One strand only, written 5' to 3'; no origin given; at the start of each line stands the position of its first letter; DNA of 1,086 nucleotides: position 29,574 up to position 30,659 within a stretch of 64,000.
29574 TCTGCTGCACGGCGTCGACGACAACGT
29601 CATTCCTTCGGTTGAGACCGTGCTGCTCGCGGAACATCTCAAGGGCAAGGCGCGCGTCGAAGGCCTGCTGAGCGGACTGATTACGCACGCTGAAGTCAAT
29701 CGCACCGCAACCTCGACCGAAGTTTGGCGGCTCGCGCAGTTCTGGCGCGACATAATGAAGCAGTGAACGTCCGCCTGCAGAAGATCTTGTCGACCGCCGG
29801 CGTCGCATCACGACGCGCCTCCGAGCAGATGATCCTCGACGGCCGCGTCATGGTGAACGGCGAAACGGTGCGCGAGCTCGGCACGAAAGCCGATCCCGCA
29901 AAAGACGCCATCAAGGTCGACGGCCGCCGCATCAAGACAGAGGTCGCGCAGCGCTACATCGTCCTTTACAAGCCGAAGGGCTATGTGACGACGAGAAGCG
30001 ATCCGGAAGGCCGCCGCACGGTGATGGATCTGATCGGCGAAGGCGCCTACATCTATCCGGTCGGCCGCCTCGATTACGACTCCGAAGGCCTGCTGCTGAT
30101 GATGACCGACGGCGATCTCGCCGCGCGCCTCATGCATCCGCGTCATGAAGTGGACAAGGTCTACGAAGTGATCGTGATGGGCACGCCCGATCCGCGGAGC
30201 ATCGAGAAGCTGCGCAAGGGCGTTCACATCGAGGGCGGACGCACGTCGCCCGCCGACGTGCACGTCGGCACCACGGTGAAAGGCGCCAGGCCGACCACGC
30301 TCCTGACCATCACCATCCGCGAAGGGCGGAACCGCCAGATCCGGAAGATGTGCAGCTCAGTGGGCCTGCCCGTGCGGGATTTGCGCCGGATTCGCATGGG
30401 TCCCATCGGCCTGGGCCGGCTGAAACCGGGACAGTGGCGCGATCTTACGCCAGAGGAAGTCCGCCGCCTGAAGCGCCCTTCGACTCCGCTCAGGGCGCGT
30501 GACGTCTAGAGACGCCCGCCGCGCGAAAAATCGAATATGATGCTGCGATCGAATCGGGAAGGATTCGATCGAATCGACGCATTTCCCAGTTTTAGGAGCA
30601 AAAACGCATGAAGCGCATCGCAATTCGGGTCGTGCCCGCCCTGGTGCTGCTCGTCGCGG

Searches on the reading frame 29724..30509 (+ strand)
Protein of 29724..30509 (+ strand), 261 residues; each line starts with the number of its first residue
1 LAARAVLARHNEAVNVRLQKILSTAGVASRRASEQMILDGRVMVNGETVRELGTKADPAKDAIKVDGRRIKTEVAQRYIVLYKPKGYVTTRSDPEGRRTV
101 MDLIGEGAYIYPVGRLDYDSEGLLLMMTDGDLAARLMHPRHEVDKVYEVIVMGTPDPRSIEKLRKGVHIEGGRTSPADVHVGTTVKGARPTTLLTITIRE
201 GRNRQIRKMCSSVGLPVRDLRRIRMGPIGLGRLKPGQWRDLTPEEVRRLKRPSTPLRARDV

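Call 80: search_protein_families(library=pfam, proteins=[window:29724-30509:+], max_evalue=0.0001)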
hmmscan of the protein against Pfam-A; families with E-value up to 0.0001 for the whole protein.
window:29724-30509:+ (261 aa): 2 families
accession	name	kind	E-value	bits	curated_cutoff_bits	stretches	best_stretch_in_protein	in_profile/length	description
PF00849.27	PseudoU_synth_2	-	1.8e-22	80.7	26.8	1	78-212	2-152/152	RNA pseudouridylate synthase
PF01479.30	S4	-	5.3e-12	45.7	22.8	1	16-57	1-43/48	S4 domain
